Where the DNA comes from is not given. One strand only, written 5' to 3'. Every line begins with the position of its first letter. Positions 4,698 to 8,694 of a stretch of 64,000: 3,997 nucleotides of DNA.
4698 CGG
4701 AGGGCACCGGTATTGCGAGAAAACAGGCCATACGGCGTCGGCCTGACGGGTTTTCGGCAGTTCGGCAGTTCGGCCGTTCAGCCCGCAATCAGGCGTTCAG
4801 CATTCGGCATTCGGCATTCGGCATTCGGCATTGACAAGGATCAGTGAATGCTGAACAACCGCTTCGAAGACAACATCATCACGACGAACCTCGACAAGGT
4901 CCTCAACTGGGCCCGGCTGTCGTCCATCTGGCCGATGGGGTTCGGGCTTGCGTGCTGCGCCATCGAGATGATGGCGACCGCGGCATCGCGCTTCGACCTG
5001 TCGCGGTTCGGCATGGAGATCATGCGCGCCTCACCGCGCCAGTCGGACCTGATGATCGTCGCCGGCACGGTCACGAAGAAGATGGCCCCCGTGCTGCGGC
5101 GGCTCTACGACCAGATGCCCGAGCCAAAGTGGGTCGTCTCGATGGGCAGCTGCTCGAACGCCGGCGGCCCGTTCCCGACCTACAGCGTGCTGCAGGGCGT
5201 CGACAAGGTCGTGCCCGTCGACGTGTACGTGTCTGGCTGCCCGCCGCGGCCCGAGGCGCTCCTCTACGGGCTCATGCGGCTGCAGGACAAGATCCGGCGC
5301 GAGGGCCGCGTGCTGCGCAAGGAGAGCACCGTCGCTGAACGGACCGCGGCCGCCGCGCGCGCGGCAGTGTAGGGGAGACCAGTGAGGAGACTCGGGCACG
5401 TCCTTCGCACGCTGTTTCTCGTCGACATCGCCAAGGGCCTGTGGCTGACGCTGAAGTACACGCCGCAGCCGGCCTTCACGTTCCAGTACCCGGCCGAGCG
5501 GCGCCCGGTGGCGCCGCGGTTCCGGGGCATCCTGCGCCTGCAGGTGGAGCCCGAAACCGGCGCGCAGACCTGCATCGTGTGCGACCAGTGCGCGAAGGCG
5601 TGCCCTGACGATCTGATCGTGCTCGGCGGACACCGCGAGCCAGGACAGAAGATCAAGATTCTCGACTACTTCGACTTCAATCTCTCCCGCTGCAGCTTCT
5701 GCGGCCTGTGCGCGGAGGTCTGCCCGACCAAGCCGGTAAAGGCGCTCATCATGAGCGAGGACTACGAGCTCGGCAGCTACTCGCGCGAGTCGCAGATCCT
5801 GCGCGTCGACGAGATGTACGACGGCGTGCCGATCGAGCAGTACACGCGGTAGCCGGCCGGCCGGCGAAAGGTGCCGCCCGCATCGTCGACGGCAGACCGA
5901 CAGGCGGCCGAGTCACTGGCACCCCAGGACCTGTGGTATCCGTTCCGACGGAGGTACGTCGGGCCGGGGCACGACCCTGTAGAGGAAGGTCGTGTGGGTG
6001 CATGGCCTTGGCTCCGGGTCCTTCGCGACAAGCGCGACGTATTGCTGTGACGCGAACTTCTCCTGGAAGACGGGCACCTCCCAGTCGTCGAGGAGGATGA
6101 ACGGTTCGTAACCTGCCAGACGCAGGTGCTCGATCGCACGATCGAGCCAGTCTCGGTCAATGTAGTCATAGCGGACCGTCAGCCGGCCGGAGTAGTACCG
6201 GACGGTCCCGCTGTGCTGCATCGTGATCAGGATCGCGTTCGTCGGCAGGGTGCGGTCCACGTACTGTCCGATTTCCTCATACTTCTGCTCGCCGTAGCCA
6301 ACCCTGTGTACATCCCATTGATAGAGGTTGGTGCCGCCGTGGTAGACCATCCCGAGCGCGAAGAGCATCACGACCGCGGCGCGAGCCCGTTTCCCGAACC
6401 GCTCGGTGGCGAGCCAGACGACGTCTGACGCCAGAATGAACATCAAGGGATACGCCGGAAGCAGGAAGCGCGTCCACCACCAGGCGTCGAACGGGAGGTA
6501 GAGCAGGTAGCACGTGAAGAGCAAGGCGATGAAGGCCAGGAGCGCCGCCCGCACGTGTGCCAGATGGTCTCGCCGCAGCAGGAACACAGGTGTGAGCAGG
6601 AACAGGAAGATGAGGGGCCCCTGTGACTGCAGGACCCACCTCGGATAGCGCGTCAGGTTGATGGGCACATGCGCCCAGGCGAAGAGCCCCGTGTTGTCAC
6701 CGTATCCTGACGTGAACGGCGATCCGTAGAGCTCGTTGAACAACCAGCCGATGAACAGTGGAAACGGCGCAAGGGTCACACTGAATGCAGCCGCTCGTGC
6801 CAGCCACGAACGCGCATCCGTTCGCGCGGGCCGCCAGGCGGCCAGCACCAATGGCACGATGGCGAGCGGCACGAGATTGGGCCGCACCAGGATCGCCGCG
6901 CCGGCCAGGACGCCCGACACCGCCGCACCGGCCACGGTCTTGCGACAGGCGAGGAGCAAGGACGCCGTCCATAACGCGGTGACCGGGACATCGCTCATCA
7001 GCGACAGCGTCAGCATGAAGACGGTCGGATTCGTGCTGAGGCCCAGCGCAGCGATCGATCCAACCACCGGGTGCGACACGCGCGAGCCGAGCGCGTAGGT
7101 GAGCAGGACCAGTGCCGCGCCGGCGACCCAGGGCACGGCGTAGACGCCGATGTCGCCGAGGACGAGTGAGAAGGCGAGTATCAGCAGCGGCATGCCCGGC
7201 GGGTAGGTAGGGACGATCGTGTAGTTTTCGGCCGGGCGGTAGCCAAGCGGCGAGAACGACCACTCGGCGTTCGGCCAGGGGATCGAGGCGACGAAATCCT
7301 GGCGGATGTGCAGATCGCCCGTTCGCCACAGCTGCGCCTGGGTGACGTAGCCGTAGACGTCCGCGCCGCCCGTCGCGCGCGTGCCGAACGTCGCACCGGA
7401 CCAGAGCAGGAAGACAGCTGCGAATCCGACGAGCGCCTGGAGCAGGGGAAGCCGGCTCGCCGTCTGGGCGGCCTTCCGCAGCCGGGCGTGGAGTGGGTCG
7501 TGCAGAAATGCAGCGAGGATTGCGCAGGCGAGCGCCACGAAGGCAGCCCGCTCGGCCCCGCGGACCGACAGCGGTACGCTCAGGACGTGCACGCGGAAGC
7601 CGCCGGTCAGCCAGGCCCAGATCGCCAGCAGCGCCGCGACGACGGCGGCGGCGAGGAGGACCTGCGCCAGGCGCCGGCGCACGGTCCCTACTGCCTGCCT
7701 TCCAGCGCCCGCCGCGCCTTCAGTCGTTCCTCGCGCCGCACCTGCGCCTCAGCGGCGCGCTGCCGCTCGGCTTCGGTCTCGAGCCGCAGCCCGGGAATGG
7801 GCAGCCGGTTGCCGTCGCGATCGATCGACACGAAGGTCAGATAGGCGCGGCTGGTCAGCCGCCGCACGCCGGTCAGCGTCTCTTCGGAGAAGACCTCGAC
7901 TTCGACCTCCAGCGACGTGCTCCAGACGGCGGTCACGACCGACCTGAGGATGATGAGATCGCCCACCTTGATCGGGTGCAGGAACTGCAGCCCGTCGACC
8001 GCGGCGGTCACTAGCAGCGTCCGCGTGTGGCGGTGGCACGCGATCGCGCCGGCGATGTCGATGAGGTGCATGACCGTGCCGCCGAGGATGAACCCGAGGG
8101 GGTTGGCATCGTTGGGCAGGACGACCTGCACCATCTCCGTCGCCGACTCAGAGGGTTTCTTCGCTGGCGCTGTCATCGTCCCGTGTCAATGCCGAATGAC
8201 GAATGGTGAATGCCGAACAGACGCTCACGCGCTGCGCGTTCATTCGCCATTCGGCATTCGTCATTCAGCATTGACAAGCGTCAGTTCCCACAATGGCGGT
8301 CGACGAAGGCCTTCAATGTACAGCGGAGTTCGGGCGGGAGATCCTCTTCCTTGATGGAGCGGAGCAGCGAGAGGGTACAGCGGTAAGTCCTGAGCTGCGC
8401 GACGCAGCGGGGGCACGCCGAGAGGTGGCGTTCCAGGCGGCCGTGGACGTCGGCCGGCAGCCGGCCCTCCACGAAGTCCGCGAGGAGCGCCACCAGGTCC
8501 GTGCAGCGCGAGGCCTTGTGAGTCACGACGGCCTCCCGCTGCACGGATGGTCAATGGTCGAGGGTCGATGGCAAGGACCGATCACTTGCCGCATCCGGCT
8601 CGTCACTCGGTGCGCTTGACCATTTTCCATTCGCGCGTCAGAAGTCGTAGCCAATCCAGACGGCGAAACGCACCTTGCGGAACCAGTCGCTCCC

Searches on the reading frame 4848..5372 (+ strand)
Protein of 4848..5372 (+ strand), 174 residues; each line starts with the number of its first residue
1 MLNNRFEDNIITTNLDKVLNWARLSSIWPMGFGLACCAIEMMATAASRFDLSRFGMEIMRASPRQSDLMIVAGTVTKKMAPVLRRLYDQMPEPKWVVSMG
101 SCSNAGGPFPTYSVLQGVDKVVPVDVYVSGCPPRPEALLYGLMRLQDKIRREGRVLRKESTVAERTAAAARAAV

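Call 64: search_protein_families(library=pfam, proteins=[window:4848-5372:+], max_evalue=0.001)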
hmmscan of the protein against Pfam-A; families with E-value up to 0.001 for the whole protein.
window:4848-5372:+ (174 aa): 1 family
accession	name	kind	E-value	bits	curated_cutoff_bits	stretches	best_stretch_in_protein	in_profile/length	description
PF01058.29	Oxidored_q6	-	1.4e-29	102.9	27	1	36-145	1-128/128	NADH ubiquinone oxidoreductase, 20 Kd subunit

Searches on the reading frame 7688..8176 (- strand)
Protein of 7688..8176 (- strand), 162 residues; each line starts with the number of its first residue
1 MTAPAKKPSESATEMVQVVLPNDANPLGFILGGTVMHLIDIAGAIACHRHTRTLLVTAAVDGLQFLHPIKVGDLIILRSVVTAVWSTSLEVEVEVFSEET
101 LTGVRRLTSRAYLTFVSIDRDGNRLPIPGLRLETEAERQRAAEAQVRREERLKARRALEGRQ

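Call 44: find_encoding_contigs(protein=window:7688-8176:-, flank=3000, max_places=10)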
Protein window:7688-8176:- (162 aa): no gene with exactly this product is on record in the collection.

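Call 64: search_protein_families(library=pfam, proteins=[window:7688-8176:-], max_evalue=0.001)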
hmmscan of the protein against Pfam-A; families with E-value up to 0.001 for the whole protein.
window:7688-8176:- (162 aa): 1 family
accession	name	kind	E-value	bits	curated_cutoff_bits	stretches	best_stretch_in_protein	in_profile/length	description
PF03061.28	4HBT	-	2e-16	60.5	20.6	1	28-102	2-77/79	Thioesterase superfamily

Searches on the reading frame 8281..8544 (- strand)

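Call 64: search_protein_families(library=pfam, proteins=[window:8281-8544:-], max_evalue=0.001)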
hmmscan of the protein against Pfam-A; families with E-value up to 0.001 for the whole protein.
window:8281-8544:- (87 aa): 1 family
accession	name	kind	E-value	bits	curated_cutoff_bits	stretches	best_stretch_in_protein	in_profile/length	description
PF13490.11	zf-HC2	-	3.2e-07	30.8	22.2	1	14-47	1-34/35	Putative zinc-finger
